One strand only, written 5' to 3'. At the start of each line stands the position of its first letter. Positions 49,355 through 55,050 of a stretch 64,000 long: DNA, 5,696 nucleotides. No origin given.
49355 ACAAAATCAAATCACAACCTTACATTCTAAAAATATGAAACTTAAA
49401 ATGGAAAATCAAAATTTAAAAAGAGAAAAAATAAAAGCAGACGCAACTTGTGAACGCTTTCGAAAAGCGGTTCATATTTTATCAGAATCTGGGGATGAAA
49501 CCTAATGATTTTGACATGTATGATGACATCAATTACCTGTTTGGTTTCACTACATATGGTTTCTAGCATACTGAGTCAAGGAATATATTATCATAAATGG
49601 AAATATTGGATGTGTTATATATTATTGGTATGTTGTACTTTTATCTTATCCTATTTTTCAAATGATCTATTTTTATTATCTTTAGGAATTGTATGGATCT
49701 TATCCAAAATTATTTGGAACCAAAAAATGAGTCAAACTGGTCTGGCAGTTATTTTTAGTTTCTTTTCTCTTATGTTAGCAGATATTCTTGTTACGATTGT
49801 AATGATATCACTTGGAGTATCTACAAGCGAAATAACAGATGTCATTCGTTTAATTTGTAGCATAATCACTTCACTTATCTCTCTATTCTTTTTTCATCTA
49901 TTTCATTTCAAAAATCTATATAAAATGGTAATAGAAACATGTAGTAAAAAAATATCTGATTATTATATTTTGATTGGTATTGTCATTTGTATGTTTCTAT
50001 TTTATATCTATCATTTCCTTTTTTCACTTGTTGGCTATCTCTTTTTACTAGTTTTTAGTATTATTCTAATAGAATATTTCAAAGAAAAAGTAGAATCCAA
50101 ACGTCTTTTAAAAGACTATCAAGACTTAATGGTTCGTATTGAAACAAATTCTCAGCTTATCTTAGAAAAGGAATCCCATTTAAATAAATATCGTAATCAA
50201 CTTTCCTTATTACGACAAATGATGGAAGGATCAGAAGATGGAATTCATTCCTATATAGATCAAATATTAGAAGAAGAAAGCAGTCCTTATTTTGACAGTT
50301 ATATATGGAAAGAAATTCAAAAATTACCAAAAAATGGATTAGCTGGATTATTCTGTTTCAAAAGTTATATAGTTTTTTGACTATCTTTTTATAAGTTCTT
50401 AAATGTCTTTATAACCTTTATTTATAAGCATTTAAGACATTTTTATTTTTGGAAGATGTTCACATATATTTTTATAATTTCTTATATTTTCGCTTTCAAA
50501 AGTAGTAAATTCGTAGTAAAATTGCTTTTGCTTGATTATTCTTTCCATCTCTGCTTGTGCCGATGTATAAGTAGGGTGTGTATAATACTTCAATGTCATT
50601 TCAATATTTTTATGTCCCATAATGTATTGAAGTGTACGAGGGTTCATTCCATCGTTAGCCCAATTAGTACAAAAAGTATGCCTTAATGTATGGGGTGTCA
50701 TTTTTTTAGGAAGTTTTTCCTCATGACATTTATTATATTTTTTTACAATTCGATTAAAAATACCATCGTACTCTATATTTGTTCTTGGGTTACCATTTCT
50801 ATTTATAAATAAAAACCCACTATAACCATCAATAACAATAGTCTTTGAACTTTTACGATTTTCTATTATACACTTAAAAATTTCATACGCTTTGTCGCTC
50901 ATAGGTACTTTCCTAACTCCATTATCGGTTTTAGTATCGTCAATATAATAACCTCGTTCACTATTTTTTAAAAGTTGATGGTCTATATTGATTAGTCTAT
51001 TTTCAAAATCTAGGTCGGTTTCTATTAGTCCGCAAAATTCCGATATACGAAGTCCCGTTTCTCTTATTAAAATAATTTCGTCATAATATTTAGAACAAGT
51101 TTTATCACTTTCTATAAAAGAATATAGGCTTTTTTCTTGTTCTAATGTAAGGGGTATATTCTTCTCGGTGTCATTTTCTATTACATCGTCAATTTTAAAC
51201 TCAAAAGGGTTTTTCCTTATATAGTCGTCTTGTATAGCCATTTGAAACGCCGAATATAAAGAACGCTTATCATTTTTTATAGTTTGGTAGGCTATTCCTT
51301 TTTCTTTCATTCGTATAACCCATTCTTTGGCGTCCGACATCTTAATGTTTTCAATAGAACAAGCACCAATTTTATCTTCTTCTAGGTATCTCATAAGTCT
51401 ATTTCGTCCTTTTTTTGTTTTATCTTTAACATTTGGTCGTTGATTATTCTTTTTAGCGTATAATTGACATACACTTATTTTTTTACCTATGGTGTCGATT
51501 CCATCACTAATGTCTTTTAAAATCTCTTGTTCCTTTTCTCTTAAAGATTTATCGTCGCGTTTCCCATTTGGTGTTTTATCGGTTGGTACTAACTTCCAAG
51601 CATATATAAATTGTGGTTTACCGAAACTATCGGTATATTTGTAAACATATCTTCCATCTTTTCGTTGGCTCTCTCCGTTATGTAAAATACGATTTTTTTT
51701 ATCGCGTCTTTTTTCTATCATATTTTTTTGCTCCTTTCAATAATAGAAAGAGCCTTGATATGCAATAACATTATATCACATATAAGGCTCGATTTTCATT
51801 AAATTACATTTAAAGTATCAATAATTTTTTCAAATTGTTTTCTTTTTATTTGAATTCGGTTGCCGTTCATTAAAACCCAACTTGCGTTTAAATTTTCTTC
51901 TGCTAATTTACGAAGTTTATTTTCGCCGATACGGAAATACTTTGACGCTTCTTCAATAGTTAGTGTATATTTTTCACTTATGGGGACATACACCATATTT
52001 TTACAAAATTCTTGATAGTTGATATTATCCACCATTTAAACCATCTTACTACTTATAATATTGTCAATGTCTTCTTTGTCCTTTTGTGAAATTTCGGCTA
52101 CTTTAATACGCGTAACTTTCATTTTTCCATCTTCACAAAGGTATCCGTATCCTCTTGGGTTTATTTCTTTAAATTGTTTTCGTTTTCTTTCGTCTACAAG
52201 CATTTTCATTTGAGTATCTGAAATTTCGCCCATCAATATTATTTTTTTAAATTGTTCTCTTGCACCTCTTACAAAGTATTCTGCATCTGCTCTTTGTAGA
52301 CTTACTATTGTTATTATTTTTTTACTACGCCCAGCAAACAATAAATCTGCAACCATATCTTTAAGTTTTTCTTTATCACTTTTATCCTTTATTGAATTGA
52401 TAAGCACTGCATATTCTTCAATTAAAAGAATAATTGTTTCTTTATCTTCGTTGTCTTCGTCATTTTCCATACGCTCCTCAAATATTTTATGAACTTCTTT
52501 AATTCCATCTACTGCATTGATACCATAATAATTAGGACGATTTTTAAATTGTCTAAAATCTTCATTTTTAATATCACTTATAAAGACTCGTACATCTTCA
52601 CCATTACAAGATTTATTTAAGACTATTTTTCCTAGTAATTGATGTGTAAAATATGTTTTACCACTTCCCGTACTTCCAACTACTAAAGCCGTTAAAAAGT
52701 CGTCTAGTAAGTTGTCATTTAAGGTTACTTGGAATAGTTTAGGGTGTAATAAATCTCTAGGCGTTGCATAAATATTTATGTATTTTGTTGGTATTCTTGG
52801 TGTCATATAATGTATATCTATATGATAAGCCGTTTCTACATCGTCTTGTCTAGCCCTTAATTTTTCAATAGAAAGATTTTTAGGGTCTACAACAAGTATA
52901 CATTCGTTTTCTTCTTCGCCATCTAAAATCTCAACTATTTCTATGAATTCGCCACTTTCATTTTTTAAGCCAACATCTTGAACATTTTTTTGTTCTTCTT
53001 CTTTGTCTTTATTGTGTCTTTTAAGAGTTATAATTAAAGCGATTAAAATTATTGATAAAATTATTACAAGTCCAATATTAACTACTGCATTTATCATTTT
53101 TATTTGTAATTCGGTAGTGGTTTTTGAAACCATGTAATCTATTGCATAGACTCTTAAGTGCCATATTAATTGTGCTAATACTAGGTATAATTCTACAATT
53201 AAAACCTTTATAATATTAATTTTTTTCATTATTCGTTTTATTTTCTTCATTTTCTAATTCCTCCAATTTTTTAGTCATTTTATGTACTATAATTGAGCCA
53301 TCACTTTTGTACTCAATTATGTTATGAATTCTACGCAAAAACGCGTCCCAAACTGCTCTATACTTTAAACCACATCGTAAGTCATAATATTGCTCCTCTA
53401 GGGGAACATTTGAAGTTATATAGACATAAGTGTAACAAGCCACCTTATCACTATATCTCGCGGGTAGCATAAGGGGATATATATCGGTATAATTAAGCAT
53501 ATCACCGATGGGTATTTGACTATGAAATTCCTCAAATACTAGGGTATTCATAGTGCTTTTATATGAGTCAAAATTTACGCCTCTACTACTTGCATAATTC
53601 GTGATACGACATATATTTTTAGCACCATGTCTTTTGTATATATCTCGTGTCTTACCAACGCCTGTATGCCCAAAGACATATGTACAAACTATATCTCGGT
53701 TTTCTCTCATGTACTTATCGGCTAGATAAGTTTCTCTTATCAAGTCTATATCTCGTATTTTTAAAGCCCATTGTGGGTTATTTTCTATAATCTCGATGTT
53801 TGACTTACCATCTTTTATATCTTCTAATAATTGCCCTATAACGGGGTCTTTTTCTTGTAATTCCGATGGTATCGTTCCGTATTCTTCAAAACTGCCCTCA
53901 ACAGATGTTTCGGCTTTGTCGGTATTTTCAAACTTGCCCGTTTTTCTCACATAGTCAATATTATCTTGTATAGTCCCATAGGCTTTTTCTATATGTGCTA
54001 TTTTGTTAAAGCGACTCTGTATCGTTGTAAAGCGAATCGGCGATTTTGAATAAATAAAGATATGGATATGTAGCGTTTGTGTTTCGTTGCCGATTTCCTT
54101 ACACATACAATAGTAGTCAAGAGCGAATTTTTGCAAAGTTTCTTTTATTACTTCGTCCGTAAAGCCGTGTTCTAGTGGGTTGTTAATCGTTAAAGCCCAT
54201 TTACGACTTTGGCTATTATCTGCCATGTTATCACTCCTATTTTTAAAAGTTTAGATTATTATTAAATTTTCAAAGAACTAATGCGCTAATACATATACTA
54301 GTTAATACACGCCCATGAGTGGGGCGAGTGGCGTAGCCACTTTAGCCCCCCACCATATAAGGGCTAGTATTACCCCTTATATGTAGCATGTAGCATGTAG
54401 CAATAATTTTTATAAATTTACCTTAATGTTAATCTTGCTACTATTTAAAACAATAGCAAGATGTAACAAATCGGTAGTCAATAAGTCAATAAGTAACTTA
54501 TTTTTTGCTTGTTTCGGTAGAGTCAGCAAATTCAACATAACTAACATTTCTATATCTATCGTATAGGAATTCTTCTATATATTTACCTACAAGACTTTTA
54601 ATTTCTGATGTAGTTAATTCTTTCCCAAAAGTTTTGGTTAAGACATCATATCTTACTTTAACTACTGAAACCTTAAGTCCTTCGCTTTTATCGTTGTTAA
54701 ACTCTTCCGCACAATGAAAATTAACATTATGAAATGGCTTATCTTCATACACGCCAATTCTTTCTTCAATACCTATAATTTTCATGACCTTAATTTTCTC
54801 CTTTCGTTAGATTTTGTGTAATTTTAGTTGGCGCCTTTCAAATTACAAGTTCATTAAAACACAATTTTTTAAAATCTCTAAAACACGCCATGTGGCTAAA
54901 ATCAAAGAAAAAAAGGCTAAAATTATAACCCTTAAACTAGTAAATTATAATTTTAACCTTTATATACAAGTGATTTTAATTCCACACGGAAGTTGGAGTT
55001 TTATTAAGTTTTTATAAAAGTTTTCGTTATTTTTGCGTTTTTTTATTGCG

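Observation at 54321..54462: Putative origin: 10-bp stem with loop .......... (circovirus nonanucleotide) flanked by three ATGTAGC iterons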

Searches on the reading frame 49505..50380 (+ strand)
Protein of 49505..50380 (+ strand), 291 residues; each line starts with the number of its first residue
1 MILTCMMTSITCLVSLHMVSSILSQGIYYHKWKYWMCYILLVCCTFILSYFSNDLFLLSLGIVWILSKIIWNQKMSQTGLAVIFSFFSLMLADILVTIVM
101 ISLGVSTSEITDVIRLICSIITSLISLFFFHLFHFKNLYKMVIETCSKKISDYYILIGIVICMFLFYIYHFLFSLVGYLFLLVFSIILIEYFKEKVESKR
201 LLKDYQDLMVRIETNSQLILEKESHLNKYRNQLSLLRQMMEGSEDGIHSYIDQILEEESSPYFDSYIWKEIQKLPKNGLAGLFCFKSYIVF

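Call 76: find_encoding_contigs(protein=window:49505-50380:+, flank=6000, max_places=8)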
Protein window:49505-50380:+ (291 aa): 1 contig read that carries it; 1 place shown.
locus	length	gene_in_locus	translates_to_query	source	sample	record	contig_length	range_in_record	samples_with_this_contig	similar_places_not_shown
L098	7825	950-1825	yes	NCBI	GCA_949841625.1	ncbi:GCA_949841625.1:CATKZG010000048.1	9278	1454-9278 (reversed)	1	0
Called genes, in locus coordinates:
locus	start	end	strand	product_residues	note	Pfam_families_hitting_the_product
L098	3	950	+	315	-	?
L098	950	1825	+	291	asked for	-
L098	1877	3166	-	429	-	PF02920:Integrase_DNA, PF00589:Phage_integrase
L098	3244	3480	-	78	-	PF09035:Tn916-Xis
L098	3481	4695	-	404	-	-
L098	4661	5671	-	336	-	PF02407:Viral_Rep (weak)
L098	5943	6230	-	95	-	-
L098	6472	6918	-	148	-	-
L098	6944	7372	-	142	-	-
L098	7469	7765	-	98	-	-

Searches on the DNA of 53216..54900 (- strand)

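Call 53: search_rna_families(source=window, start=53900, end=54900, threshold=evalue, max_evalue=1)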
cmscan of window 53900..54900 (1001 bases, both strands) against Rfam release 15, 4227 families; matches with E-value up to 1: 1.
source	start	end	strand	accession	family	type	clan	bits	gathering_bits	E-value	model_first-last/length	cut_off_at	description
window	54353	54402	+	RF03070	ssNA-helicase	Gene; sRNA;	-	57.4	41.5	2.3e-09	1-49/49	no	ssNA-helicase RNA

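Call 55: search_rna_families(source=window, start=54200, end=54520, threshold=evalue, max_evalue=10, show_alignments=2)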
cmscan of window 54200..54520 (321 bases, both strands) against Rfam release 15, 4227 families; matches with E-value up to 10: 6.
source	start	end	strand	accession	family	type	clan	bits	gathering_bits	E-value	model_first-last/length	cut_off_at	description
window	54353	54402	+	RF03070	ssNA-helicase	Gene; sRNA;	-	57.4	41.5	7.5e-10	1-49/49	no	ssNA-helicase RNA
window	54392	54441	-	RF02776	SodC_thermometer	Cis-reg; thermoregulator;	-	18.9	125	2.9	1-93/93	no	SodC 5' UTR thermometer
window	54356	54411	+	RF02451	ncr1241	Gene; sRNA;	-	16.8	60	2.2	1-63/63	no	Bacillus sRNA ncr1241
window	54311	54459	+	RF01979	HOTAIRM1_5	Gene; lncRNA;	-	16.1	60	4.1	1-145/145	no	HOX antisense intergenic RNA myeloid 1 conserved region 5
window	54432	54462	+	RF03442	mir-4003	Gene; miRNA;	-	14.9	70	5.2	16-44/58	no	mir-4003 microRNA precursor family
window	54467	54518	+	RF03369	mir-2217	Gene; miRNA;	-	14.6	60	3.1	1-62/62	no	mir-2217 microRNA precursor family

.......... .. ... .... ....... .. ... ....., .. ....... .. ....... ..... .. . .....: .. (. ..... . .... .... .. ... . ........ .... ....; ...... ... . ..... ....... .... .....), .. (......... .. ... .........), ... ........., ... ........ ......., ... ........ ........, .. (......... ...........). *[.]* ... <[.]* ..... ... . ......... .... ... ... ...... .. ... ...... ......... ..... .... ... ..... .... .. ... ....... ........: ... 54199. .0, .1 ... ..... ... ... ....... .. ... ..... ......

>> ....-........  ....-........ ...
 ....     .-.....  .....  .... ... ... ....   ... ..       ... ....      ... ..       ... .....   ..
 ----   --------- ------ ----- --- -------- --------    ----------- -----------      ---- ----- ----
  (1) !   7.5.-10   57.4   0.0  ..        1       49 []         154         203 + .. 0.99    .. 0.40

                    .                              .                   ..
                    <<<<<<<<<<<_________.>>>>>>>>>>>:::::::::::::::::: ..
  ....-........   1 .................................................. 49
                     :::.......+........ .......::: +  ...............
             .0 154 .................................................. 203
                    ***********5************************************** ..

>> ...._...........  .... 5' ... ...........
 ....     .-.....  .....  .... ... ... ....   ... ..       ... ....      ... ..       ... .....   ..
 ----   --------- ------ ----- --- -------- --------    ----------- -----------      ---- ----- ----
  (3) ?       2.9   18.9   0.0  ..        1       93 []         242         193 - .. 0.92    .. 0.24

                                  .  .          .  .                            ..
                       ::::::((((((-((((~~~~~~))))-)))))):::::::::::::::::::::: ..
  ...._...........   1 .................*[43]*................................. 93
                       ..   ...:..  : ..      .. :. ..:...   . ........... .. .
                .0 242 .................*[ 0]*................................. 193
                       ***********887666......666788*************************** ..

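Call 58: search_rna_families(sources=[L002, L009, L012, L013, L014, L019, L023, L032, L046, L051, L071, L075, L076, L081], threshold=gathering)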
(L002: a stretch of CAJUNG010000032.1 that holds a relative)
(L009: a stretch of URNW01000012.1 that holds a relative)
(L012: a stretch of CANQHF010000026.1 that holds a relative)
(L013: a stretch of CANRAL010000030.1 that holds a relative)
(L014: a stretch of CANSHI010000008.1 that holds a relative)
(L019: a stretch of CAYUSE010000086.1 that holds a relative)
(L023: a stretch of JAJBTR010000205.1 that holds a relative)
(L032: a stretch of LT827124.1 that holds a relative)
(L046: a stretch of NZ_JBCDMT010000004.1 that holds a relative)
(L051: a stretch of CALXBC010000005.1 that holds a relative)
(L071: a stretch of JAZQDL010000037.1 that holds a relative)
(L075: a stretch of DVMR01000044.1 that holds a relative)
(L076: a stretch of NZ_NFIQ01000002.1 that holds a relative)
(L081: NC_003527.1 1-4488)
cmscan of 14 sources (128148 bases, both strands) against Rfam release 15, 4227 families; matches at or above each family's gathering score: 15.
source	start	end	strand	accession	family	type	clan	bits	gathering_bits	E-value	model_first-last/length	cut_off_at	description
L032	5933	5983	+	RF03070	ssNA-helicase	Gene; sRNA;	-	69.8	41.5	4.9e-10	1-49/49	no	ssNA-helicase RNA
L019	2556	2604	+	RF03070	ssNA-helicase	Gene; sRNA;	-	69.4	41.5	6.1e-10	1-49/49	no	ssNA-helicase RNA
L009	1500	1572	+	RF00005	tRNA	Gene; tRNA;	CL00001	61.8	29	1.1e-10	1-71/71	no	tRNA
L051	5926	5974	+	RF03070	ssNA-helicase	Gene; sRNA;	-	61.6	41.5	3.4e-08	1-49/49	no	ssNA-helicase RNA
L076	8638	8708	-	RF00005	tRNA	Gene; tRNA;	CL00001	58.6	29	8.7e-10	1-71/71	no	tRNA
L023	1139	1188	+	RF03070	ssNA-helicase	Gene; sRNA;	-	58.3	41.5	1.8e-07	1-49/49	no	ssNA-helicase RNA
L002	3696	3745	-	RF03070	ssNA-helicase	Gene; sRNA;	-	57.4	41.5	3e-07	1-49/49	no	ssNA-helicase RNA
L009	5831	5880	-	RF03070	ssNA-helicase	Gene; sRNA;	-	57.4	41.5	3e-07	1-49/49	no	ssNA-helicase RNA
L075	3212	3282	-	RF00005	tRNA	Gene; tRNA;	CL00001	56.5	29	3.3e-09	1-71/71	no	tRNA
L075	450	498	+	RF03070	ssNA-helicase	Gene; sRNA;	-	55.9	41.5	6.5e-07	1-49/49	no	ssNA-helicase RNA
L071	374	417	+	RF03070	ssNA-helicase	Gene; sRNA;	-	50.6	41.5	1e-05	1-49/49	no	ssNA-helicase RNA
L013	3947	3998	-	RF03070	ssNA-helicase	Gene; sRNA;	-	49.5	41.5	1.9e-05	1-49/49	no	ssNA-helicase RNA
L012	2065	2114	-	RF03070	ssNA-helicase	Gene; sRNA;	-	46.1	41.5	0.00011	1-49/49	no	ssNA-helicase RNA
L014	5807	5857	-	RF03070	ssNA-helicase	Gene; sRNA;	-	45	41.5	0.00019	1-49/49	no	ssNA-helicase RNA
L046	5925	5974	+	RF03070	ssNA-helicase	Gene; sRNA;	-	43.9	41.5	0.00033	1-49/49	no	ssNA-helicase RNA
